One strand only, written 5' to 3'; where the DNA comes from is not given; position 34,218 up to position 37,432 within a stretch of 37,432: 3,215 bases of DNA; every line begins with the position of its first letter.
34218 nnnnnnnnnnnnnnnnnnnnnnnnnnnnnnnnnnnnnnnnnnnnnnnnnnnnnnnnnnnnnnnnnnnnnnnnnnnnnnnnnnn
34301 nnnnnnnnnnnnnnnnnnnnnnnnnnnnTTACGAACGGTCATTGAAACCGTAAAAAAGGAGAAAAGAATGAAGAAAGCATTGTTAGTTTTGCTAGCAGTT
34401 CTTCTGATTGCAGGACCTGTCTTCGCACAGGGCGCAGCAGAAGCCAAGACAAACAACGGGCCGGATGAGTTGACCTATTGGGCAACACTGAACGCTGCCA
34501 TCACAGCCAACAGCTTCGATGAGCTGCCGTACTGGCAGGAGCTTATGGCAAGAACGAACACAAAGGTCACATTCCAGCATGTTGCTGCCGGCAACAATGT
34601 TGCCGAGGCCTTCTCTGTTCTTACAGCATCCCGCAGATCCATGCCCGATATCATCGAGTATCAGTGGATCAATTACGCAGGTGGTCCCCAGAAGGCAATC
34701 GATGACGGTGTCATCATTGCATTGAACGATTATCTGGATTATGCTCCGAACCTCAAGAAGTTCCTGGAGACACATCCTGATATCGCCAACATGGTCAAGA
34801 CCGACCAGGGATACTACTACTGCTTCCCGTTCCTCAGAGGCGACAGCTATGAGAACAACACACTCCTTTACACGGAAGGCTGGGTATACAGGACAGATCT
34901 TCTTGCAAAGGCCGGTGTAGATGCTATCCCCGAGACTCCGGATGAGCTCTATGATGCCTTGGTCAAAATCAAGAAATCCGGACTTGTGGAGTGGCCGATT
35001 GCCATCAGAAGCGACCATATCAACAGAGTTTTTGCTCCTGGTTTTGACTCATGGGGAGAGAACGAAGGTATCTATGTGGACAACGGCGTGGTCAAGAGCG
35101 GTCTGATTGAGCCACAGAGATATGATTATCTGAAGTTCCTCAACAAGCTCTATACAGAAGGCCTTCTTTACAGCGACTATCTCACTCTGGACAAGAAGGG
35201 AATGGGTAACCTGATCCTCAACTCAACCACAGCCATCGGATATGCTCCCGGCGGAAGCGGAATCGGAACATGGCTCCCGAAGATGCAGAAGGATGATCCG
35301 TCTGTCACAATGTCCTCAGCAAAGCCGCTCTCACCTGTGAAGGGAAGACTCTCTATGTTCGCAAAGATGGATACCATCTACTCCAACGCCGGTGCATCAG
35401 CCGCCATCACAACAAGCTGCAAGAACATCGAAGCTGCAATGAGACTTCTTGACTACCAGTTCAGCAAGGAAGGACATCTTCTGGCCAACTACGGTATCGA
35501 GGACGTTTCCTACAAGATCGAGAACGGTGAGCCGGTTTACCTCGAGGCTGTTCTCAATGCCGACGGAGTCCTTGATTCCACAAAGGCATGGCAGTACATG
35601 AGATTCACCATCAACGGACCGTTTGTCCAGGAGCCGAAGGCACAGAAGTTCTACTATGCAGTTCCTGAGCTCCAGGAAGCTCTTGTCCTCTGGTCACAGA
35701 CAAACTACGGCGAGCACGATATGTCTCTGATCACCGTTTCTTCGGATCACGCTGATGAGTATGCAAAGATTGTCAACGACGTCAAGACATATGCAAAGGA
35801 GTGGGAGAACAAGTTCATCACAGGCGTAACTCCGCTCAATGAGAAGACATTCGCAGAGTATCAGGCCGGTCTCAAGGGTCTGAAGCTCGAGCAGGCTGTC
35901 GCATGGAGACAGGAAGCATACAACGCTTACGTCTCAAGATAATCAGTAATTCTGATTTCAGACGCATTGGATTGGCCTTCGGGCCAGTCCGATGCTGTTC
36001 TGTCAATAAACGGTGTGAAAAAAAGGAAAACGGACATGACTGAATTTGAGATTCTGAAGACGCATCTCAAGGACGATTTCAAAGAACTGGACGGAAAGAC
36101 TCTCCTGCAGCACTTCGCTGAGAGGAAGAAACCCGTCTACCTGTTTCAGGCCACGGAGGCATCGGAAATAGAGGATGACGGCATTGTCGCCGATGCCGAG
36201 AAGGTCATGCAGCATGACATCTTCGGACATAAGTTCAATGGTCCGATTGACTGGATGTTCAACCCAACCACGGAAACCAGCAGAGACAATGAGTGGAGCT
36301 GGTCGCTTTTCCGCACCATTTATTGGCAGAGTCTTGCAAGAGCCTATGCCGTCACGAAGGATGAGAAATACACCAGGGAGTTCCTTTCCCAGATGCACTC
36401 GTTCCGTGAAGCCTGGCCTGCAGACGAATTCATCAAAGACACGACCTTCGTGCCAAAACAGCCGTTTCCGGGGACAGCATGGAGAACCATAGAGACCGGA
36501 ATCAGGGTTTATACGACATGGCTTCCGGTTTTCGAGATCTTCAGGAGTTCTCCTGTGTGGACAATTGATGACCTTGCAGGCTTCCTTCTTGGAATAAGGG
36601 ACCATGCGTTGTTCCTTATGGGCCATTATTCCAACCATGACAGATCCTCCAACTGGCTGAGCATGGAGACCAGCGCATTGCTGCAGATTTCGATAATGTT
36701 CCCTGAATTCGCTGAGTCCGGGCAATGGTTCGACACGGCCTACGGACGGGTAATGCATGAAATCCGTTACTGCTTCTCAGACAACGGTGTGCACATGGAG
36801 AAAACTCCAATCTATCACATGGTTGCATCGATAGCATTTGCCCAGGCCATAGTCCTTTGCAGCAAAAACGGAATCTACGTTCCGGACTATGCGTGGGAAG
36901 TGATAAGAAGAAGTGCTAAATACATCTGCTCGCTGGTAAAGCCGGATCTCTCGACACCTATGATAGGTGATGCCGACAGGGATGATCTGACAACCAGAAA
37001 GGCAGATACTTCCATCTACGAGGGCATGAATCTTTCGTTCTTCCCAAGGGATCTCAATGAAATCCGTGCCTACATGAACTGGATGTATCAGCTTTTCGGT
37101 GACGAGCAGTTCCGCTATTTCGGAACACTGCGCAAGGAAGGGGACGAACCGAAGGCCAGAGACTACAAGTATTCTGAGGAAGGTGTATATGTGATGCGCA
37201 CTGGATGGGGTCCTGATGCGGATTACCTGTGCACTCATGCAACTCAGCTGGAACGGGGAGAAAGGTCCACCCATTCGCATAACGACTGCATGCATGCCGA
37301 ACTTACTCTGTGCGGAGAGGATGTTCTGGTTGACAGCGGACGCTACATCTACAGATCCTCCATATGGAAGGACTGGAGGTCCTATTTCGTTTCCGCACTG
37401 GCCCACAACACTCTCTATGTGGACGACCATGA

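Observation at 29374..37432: Sugar importer operon with three embedded redox/isomerase-fold enzymes followed by a cytoplasmic heparinase II/III-like protein: candidate non-hydrolytic glycan or glycoside processing system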

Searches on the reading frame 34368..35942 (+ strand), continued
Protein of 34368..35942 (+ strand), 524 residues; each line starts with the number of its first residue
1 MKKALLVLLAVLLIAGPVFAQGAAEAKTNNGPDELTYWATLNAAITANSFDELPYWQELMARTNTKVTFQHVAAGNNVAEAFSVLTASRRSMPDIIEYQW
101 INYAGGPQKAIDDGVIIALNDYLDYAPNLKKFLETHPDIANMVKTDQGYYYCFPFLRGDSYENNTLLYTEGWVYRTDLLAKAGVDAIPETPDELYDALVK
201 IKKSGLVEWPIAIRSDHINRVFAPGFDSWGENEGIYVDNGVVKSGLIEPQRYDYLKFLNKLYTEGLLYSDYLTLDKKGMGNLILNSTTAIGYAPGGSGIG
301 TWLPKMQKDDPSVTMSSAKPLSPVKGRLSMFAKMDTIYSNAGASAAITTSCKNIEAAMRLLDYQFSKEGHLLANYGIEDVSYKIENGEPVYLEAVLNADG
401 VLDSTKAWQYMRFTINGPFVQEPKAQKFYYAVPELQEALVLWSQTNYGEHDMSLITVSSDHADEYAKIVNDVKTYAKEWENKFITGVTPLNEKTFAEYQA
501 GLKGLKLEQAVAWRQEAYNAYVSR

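Call 55: search_solved_structures(query=window:34368-35942:+, max_evalue=0.01)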
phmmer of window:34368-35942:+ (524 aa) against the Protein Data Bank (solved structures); distinct sequences matched with E-value up to 0.01: 15.
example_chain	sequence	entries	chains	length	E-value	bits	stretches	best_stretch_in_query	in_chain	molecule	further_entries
3vlu_A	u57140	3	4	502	1.2e-25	93.3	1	53-519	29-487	AlgQ1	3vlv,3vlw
1y3n_A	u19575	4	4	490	1.3e-25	93.2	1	53-519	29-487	AlgQ1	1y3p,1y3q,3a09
1j1n_A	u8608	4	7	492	2.2e-25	92.5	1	54-520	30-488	AlgQ2 | Macromolecule-Binding Periplasmic Protein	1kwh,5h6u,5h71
4tqu_Q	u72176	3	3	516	2.4e-25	92.3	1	53-520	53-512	AlgQ2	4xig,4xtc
6jhx_A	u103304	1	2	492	5.5e-25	91.1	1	54-520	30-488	AlgQ2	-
5xs8_A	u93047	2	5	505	1.9e-23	86.1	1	9-403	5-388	Extracellular solute-binding protein family 1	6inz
5gub_A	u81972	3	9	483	1.1e-21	80.2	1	27-401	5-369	Extracellular solute-binding protein family 1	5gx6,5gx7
5gx8_A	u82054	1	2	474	1.2e-20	76.8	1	60-401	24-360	Extracellular solute-binding protein family 1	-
6fth_A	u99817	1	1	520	7e-10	41.3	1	112-274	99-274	Extracellular solute-binding protein, family 1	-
3omb_A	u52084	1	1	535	1.4e-08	37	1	7-367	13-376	Extracellular solute-binding protein, family 1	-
5g5y_A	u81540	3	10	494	2.3e-07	33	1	112-229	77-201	ABC TRANSPORTER, SUBSTRATE-BINDING PROTEIN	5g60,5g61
5g5z_A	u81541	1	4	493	2.3e-07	33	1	112-229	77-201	ABC TRANSPORTER, SUBSTRATE-BINDING PROTEIN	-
5g62_A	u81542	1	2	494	3.3e-07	32.5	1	112-203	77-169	ABC TRANSPORTER, SUBSTRATE-BINDING PROTEIN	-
9pmy_A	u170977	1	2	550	1e-05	27.6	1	92-392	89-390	Extracellular solute-binding protein family 1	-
5ysb_A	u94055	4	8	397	0.0029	19.5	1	169-215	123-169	Lin1841 protein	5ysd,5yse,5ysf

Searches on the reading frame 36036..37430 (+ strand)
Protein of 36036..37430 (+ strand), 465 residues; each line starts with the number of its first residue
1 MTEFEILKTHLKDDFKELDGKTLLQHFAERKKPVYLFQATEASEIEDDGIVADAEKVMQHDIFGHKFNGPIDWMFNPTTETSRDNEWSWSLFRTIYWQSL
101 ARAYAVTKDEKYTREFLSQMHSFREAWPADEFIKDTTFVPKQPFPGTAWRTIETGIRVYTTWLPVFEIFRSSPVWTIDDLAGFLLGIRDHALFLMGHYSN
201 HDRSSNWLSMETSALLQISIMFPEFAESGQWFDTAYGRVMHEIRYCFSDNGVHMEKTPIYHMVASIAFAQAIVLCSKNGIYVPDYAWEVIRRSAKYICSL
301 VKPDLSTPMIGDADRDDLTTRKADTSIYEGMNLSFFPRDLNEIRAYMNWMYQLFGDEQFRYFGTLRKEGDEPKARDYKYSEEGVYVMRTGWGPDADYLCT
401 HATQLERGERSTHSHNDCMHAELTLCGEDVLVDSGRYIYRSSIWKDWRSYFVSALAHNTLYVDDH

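Call 7: search_protein_families(library=pfam, proteins=[window:36036-37430:+], max_evalue=0.01)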
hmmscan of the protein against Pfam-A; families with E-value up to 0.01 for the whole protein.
window:36036-37430:+ (465 aa): 2 families
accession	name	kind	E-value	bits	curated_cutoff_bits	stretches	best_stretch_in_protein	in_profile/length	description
PF16889.11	Hepar_II_III_N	-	1.8e-54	185.8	22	1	20-320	28-320/340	Heparinase II/III N-terminus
PF07940.18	Hepar_II_III_C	-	6.3e-13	49.2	24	1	382-465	12-88/237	Heparinase II/III-like, C-terminal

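Call 8: search_protein_families(library=ncbifam, proteins=[window:36036-37430:+], max_evalue=0.01)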
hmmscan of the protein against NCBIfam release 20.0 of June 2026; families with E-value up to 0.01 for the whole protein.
window:36036-37430:+ (465 aa): 2 families
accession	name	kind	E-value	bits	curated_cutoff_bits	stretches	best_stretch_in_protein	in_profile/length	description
NF045573.1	Hepsulflyase_CFB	equivalog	1.1e-35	123.1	700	1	52-464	89-468/651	heparin-sulfate lyase HepC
NF045572.1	Hepsulflyase_bctds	equivalog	1.4e-27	96.6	600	1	63-464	133-519/706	heparin-sulfate lyase HepC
